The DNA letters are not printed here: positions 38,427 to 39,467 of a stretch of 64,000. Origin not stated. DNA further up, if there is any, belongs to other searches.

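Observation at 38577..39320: ArsM-family methyltransferase missing two of the three conserved As(III)-binding cysteines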

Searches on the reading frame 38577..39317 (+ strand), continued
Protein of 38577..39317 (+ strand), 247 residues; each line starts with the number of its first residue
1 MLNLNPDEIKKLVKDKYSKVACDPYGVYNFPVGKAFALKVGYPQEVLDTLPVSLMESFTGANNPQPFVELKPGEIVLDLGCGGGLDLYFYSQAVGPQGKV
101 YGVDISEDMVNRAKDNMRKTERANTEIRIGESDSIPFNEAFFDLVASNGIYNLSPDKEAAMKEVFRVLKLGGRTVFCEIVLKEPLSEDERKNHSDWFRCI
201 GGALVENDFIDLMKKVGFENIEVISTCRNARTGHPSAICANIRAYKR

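Call 14: find_encoding_contigs(protein=P0105, flank=8000, max_places=2)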
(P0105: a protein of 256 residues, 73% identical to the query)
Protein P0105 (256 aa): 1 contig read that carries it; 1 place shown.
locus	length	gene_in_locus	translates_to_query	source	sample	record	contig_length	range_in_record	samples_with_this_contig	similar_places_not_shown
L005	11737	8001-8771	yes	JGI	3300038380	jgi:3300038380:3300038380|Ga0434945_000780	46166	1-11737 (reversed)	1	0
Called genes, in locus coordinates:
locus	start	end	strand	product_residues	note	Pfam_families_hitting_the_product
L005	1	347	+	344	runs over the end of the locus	PF04055:Radical_SAM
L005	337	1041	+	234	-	PF00970:FAD_binding_6, PF00175:NAD_binding_1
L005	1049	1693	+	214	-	PF00702:Hydrolase, PF12710:HAD (weak), PF13419:HAD_2, PF13242:Hydrolase_like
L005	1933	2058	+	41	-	PF06397:Desulfoferrod_N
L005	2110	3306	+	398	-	PF00753:Lactamase_B, PF19583:ODP, PF12706:Lactamase_B_2 (faint), PF00258:Flavodoxin_1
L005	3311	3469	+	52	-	PF00301:Rubredoxin, PF21349:RUBY_RBDX (faint)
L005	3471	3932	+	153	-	PF01243:PNPOx_N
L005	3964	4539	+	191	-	PF00210:Ferritin, PF02915:Rubrerythrin, PF21349:RUBY_RBDX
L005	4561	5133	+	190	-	PF02525:Flavodoxin_2, PF03358:FMN_red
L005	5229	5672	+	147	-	PF21349:RUBY_RBDX, PF01880:Desulfoferrodox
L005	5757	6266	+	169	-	PF02915:Rubrerythrin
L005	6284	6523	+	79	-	PF13192:Thioredoxin_3 (faint), PF00462:Glutaredoxin, PF05768:Glrx-like (faint), PF13417:GST_N_3 (weak)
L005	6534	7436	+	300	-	PF00890:FAD_binding_2 (faint), PF01946:Thi4 (faint), PF03486:HI0933_like (faint), PF07992:Pyr_redox_2, PF12831:FAD_oxidored (faint), PF13450:NAD_binding_8 (faint), PF13738:Pyr_redox_3, PF00070:Pyr_redox (weak)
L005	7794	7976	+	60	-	PF11127:YgaP-like_TM (weak)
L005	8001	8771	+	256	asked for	PF01209:Ubie_methyltran, PF01135:PCMT, PF13489:Methyltransf_23, PF06325:PrmA, PF13847:Methyltransf_31, PF08241:Methyltransf_11, PF08242:Methyltransf_12, PF13649:Methyltransf_25, +1 more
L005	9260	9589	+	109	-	PF12840:HTH_20, PF01022:HTH_5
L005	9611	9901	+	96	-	PF12895:ANAPC3 (weak), PF14559:TPR_19 (faint), PF21033:RMD1-3 (faint), PF13432:TPR_16 (weak), PF13371:TPR_9 (weak), PF13414:TPR_11, PF00515:TPR_1 (weak), PF07719:TPR_2 (weak), +6 more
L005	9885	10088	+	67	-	-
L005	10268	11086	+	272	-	PF04055:Radical_SAM, PF13353:Fer4_12 (weak)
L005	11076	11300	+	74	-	PF10771:DUF2582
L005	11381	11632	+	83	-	-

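Call 15: search_protein_representatives(protein=window:38577-39317:+)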
Query: 247 residues. Proteins with E-value up to 0.001 (for the whole library): 35803; up to 1e-10: 4580; up to 1e-30: 366. The best 150 are listed.
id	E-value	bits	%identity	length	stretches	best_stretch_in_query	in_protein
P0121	2.4e-90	318.6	58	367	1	3-246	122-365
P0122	2.1e-84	299.1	56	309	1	4-246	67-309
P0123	1.7e-78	279.8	39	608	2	22-226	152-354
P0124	1.3e-77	276.9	52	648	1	3-247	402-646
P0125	2.1e-75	269.6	51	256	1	4-246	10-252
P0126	8.7e-74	264.3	51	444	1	5-246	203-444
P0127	3.5e-65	236.1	83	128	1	1-127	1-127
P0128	1.9e-64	233.7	34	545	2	33-224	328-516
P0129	2.6e-55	203.8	42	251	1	4-244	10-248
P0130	2.4e-50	187.5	37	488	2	37-234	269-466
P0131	4.7e-48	180.0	37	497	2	8-223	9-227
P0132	5.5e-48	179.8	36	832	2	39-176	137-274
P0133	1.9e-47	178.1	38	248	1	2-246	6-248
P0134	1.1e-46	175.6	38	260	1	8-224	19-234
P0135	1.4e-46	175.2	44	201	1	4-198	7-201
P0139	1.8e-44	168.3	39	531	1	7-225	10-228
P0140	6.5e-44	166.5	43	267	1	6-225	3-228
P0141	1.5e-43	165.3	39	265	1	10-226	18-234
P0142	1.7e-43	165.1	38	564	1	9-226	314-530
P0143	1.1e-42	162.5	38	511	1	9-226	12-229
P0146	7.8e-42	159.7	41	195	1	4-198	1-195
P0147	8.3e-42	159.6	42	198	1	5-198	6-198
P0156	3.6e-40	154.2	35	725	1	5-240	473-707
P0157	4.9e-40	153.8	41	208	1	3-198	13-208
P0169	6.5e-39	150.1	35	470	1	11-228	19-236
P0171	7.1e-39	150.0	40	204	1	2-198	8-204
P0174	8.6e-39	149.7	35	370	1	8-225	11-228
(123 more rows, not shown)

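Call 17: search_protein_families(library=pfam, proteins=[P0121, P0122, P0124, P0126, P0139, P0142, P0143, P0156, P0169, P0174], max_evalue=0.001)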
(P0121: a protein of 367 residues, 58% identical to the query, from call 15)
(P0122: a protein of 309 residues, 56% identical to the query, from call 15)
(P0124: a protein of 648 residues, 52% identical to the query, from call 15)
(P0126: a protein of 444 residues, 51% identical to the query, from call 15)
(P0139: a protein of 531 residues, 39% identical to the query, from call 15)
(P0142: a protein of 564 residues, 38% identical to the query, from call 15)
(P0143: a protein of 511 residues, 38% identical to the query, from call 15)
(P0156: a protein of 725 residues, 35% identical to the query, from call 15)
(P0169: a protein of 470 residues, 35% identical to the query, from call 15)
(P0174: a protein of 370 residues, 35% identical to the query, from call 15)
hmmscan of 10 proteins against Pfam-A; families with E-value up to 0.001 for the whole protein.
P0121 (367 aa): 14 families
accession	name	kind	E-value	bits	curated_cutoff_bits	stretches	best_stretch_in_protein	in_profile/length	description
PF13847.12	Methyltransf_31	-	3.4e-24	85.6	27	1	190-324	2-133/145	Methyltransferase domain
PF13649.12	Methyltransf_25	-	4.4e-17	63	27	1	196-291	2-97/97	Methyltransferase domain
PF01209.24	Ubie_methyltran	-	9.1e-17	61.6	20.1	1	187-298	43-154/233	ubiE/COQ5 methyltransferase family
PF08241.18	Methyltransf_11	-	1.1e-16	61.7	21.2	1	196-295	1-95/95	Methyltransferase domain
PF08242.18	Methyltransf_12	-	1.8e-13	51.5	30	1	196-292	1-97/98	Methyltransferase domain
PF01022.26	HTH_5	-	1.3e-11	44.6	22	1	19-62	2-45/47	Bacterial regulatory protein, arsR family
PF12840.13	HTH_20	-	6.3e-11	42.5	27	1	16-63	1-49/51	Helix-turn-helix domain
PF13489.12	Methyltransf_23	-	7e-11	42.6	27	1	190-341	21-163/164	Methyltransferase domain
PF06325.19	PrmA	-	1.4e-07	31.8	22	1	189-318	159-279/296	Ribosomal protein L11 methyltransferase (PrmA)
PF20922.3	Anamorsin_N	-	0.0001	22.5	27.1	1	254-309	45-102/163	Anamorsin, N-terminal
PF12802.13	MarR_2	-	0.00019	22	27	1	25-68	11-56/61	MarR family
PF25212.1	HVO_A0114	-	0.00034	20.8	27.6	1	11-74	14-78/84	HVO_A0114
PF01135.25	PCMT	-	0.00051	20.3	20.3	1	185-244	67-126/210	Protein-L-isoaspartate(D-aspartate) O-methyltransferase (PCMT)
PF01170.24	UPF0020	-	0.00057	20.1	22.3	0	217-287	77-148/197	RMKL-like, methyltransferase domain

P0122 (309 aa): 11 families
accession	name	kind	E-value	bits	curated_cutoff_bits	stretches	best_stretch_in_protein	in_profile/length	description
PF13847.12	Methyltransf_31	-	1.4e-27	96.6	27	1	136-263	4-132/145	Methyltransferase domain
PF13649.12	Methyltransf_25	-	3.3e-21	76.2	27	1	139-235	1-97/97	Methyltransferase domain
PF01209.24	Ubie_methyltran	-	1.4e-20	74.1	20.1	1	132-242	44-154/233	ubiE/COQ5 methyltransferase family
PF08241.18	Methyltransf_11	-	1.5e-20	74.1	21.2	1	140-239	1-95/95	Methyltransferase domain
PF08242.18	Methyltransf_12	-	5.8e-15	56.2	30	1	140-236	1-97/98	Methyltransferase domain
PF13489.12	Methyltransf_23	-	6e-10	39.5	27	1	136-285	23-163/164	Methyltransferase domain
PF01170.24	UPF0020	-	0.0002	21.5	22.3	1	159-231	75-148/197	RMKL-like, methyltransferase domain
PF20922.3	Anamorsin_N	-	0.00023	21.3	27.1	1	177-288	28-123/163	Anamorsin, N-terminal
PF05148.21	Methyltransf_8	-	0.0003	21.1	27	1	178-243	94-160/219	Hypothetical methyltransferase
PF06325.19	PrmA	-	0.00038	20.5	22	1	136-262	162-279/296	Ribosomal protein L11 methyltransferase (PrmA)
PF01135.25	PCMT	-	0.0005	20.3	20.3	1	135-193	73-131/210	Protein-L-isoaspartate(D-aspartate) O-methyltransferase (PCMT)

P0124 (648 aa): 12 families
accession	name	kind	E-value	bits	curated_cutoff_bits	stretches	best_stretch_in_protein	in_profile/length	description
PF00266.25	Aminotran_5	-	1.3e-70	238.7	21.5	1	4-363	1-369/371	Aminotransferase class-V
PF13847.12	Methyltransf_31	-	2.1e-27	96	27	1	470-613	2-142/145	Methyltransferase domain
PF13649.12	Methyltransf_25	-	4.6e-22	78.9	27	1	475-571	1-97/97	Methyltransferase domain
PF08241.18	Methyltransf_11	-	8.5e-20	71.6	21.2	1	476-575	1-95/95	Methyltransferase domain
PF01209.24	Ubie_methyltran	-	3.2e-19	69.7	20.1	1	470-578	46-154/233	ubiE/COQ5 methyltransferase family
PF08242.18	Methyltransf_12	-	1.4e-14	55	30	1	476-572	1-97/98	Methyltransferase domain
PF13489.12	Methyltransf_23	-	1.6e-10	41.4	27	1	471-583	22-124/164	Methyltransferase domain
PF01212.27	Beta_elim_lyase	-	5.1e-09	36.3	27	1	53-180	40-170/288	Beta-eliminating lyase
PF06325.19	PrmA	-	1.3e-06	28.6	22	1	471-583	161-266/296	Ribosomal protein L11 methyltransferase (PrmA)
PF01041.23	DegT_DnrJ_EryC1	-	1.6e-06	28.1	19.8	1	64-184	41-151/360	DegT/DnrJ/EryC1/StrS aminotransferase family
PF01135.25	PCMT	-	6.7e-06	26.4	20.3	1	468-526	70-128/210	Protein-L-isoaspartate(D-aspartate) O-methyltransferase (PCMT)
PF01269.23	Fibrillarin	-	0.00085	19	27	0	470-512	70-112/227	Fibrillarin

P0126 (444 aa): 8 families
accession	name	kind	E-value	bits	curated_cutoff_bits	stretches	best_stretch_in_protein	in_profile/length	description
PF13847.12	Methyltransf_31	-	8.9e-23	81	27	1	269-407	2-137/145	Methyltransferase domain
PF01209.24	Ubie_methyltran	-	2.5e-19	70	20.1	1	252-377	34-154/233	ubiE/COQ5 methyltransferase family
PF13649.12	Methyltransf_25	-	3.6e-18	66.5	27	1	274-370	1-97/97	Methyltransferase domain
PF08241.18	Methyltransf_11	-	7.4e-17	62.2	21.2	1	275-374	1-95/95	Methyltransferase domain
PF08242.18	Methyltransf_12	-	3.3e-12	47.4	30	1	275-370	1-96/98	Methyltransferase domain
PF13489.12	Methyltransf_23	-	2.8e-08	34.1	27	1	270-384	22-124/164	Methyltransferase domain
PF06325.19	PrmA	-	1.1e-05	25.5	22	1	268-378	159-262/296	Ribosomal protein L11 methyltransferase (PrmA)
PF01135.25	PCMT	-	0.00031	21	20.3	1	264-327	67-130/210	Protein-L-isoaspartate(D-aspartate) O-methyltransferase (PCMT)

P0139 (531 aa): 11 families
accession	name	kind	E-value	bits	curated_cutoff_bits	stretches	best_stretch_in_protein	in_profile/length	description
PF13847.12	Methyltransf_31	-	8e-29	100.6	27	1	74-220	2-145/145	Methyltransferase domain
PF08241.18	Methyltransf_11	-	1.1e-21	77.7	21.2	1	80-177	1-93/95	Methyltransferase domain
PF13649.12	Methyltransf_25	-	3.5e-21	76.1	27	1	79-175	1-97/97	Methyltransferase domain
PF01209.24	Ubie_methyltran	-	5.1e-20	72.3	20.1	1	74-204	46-174/233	ubiE/COQ5 methyltransferase family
PF08242.18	Methyltransf_12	-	8.9e-13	49.2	30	1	80-177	1-98/98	Methyltransferase domain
PF13489.12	Methyltransf_23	-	2.6e-10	40.7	27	1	70-225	17-163/164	Methyltransferase domain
PF01135.25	PCMT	-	5.6e-07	30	20.3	1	73-134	71-132/210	Protein-L-isoaspartate(D-aspartate) O-methyltransferase (PCMT)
PF05148.21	Methyltransf_8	-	6.7e-05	23.3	27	1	127-183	105-160/219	Hypothetical methyltransferase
PF06325.19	PrmA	-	9.7e-05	22.4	22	1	71-180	157-259/296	Ribosomal protein L11 methyltransferase (PrmA)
PF02527.21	GidB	-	0.00011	22.1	27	1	73-157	45-128/184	rRNA small subunit methyltransferase G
PF01189.24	Methyltr_RsmB-F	-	0.00014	22.1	27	1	75-138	8-71/199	16S rRNA methyltransferase RsmB/F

P0142 (564 aa): 16 families
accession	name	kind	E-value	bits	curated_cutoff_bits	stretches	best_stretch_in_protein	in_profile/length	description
PF13847.12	Methyltransf_31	-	1.9e-30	105.9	27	1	375-491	2-124/145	Methyltransferase domain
PF13743.12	Thioredoxin_5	-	5.4e-25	88.7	27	1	17-179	3-157/186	Thioredoxin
PF08241.18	Methyltransf_11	-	1e-22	81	21.2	1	381-478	1-93/95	Methyltransferase domain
PF13649.12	Methyltransf_25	-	1.5e-22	80.5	27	1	380-476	1-97/97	Methyltransferase domain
PF01209.24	Ubie_methyltran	-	1.5e-18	67.5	20.1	1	373-482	44-153/233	ubiE/COQ5 methyltransferase family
PF08242.18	Methyltransf_12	-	3.6e-15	56.9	30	1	381-478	1-98/98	Methyltransferase domain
PF13489.12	Methyltransf_23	-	1.3e-09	38.5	27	1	374-483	20-119/164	Methyltransferase domain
PF01135.25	PCMT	-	3.7e-08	33.8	20.3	1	374-478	71-169/210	Protein-L-isoaspartate(D-aspartate) O-methyltransferase (PCMT)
PF01323.26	DSBA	-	1.2e-06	28.9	25.6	1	14-174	2-158/191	DSBA-like thioredoxin domain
PF02390.23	Methyltransf_4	-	1.4e-06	28.3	24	1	379-438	4-62/173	Putative methyltransferase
PF05148.21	Methyltransf_8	-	2.1e-06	28.2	27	1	423-485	100-161/219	Hypothetical methyltransferase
PF06325.19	PrmA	-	2.8e-06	27.5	22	1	373-493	158-270/296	Ribosomal protein L11 methyltransferase (PrmA)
PF02353.26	CMAS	-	6.8e-06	26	27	1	374-492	60-176/273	Mycolic acid cyclopropane synthetase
PF20922.3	Anamorsin_N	-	0.0005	20.2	27.1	1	416-490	19-97/163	Anamorsin, N-terminal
PF01728.25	FtsJ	-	0.00064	20.1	24.1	0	373-457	18-103/181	FtsJ-like methyltransferase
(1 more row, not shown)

P0143 (511 aa): 11 families
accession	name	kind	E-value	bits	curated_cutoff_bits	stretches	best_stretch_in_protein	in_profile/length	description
PF13847.12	Methyltransf_31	-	3.6e-26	92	27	1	73-220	1-145/145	Methyltransferase domain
PF08241.18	Methyltransf_11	-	2.7e-19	70.1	21.2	1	80-177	1-93/95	Methyltransferase domain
PF13649.12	Methyltransf_25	-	5.5e-18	65.9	27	1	79-175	1-97/97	Methyltransferase domain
PF01209.24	Ubie_methyltran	-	1.2e-15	57.9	20.1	1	74-182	46-154/233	ubiE/COQ5 methyltransferase family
PF13489.12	Methyltransf_23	-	5.3e-12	46.2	27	1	74-225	21-163/164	Methyltransferase domain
PF08242.18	Methyltransf_12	-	1.5e-11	45.3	30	1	80-177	1-98/98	Methyltransferase domain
PF03203.19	MerC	-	4.9e-07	30.7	27.6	1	286-393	4-107/108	MerC mercury resistance protein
PF01135.25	PCMT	-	8.9e-06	26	20.3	1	73-133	71-131/210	Protein-L-isoaspartate(D-aspartate) O-methyltransferase (PCMT)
PF05148.21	Methyltransf_8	-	6.1e-05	23.4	27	1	125-183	103-160/219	Hypothetical methyltransferase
PF01269.23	Fibrillarin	-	0.00055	19.6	27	0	72-120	68-116/227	Fibrillarin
PF06325.19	PrmA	-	0.00083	19.4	22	0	72-179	158-258/296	Ribosomal protein L11 methyltransferase (PrmA)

P0156 (725 aa): 9 families
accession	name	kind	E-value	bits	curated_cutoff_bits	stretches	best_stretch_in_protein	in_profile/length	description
PF13847.12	Methyltransf_31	-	5.1e-28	98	27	1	539-684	2-144/145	Methyltransferase domain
PF13649.12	Methyltransf_25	-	1.5e-18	67.7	27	1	544-640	1-97/97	Methyltransferase domain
PF08241.18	Methyltransf_11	-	5.2e-18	65.9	21.2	1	545-644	1-95/95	Methyltransferase domain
PF01209.24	Ubie_methyltran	-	1.2e-12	48.1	20.1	1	539-644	46-151/233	ubiE/COQ5 methyltransferase family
PF08242.18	Methyltransf_12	-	2.2e-12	48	30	1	545-641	1-97/98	Methyltransferase domain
PF02353.26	CMAS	-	3.3e-07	30.3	27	1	537-650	59-170/273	Mycolic acid cyclopropane synthetase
PF06325.19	PrmA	-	8.1e-07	29.2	22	1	538-649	159-263/296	Ribosomal protein L11 methyltransferase (PrmA)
PF13489.12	Methyltransf_23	-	7.6e-06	26.2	27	1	538-647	20-119/164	Methyltransferase domain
PF01135.25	PCMT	-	0.0001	22.6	20.3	1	537-611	70-144/210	Protein-L-isoaspartate(D-aspartate) O-methyltransferase (PCMT)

P0169 (470 aa): 16 families
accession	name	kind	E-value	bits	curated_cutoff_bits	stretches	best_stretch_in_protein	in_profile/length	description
PF13847.12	Methyltransf_31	-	1.2e-30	106.5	27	1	79-224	2-144/145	Methyltransferase domain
PF08241.18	Methyltransf_11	-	5.1e-24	85.2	21.2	1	85-182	1-93/95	Methyltransferase domain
PF13649.12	Methyltransf_25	-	1.5e-23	83.7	27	1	84-180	1-97/97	Methyltransferase domain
PF01209.24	Ubie_methyltran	-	1.9e-21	76.9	20.1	1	77-208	44-173/233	ubiE/COQ5 methyltransferase family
PF13489.12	Methyltransf_23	-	3.1e-16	60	27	1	78-229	20-162/164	Methyltransferase domain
PF08242.18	Methyltransf_12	-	4.1e-16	59.9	30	1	85-182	1-98/98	Methyltransferase domain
PF01135.25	PCMT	-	2e-08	34.7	20.3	1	78-140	71-133/210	Protein-L-isoaspartate(D-aspartate) O-methyltransferase (PCMT)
PF02353.26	CMAS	-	1.5e-07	31.5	27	1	78-199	60-179/273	Mycolic acid cyclopropane synthetase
PF06325.19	PrmA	-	1.6e-07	31.5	22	1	66-204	158-277/296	Ribosomal protein L11 methyltransferase (PrmA)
PF02390.23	Methyltransf_4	-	9.2e-06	25.7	24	1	83-142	4-62/173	Putative methyltransferase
PF00403.32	HMA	-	0.00013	22.7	24.8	1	406-466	1-61/62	Heavy-metal-associated domain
PF20922.3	Anamorsin_N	-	0.00021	21.5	27.1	1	116-190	19-93/163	Anamorsin, N-terminal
PF05148.21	Methyltransf_8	-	0.00024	21.5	27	0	130-188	103-160/219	Hypothetical methyltransferase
PF01728.25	FtsJ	-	0.00039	20.8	24.1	1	77-161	18-103/181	FtsJ-like methyltransferase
PF12847.13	Methyltransf_18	-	0.00061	20.3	27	0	74-157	8-90/151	Methyltransferase domain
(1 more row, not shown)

P0174 (370 aa): 10 families
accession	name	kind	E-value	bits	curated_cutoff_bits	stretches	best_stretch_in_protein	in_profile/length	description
PF13847.12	Methyltransf_31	-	1.2e-20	74.1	27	1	74-219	2-144/145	Methyltransferase domain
PF13649.12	Methyltransf_25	-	3.5e-19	69.7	27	1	79-175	1-97/97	Methyltransferase domain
PF08241.18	Methyltransf_11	-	9.9e-19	68.2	21.2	1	80-177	1-93/95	Methyltransferase domain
PF01209.24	Ubie_methyltran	-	3.4e-15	56.5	20.1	1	73-181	45-153/233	ubiE/COQ5 methyltransferase family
PF08242.18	Methyltransf_12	-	4.6e-10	40.5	30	1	80-177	1-98/98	Methyltransferase domain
PF01135.25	PCMT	-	4.5e-08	33.6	20.3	1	73-135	71-133/210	Protein-L-isoaspartate(D-aspartate) O-methyltransferase (PCMT)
PF13489.12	Methyltransf_23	-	1.2e-07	32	27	1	73-221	20-159/164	Methyltransferase domain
PF01206.22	TusA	-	4.8e-06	26.8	28.6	1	300-367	3-70/70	Sulfurtransferase TusA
PF05148.21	Methyltransf_8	-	0.0001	22.7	27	1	126-182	104-159/219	Hypothetical methyltransferase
PF06325.19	PrmA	-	0.00047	20.2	22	0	72-127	158-211/296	Ribosomal protein L11 methyltransferase (PrmA)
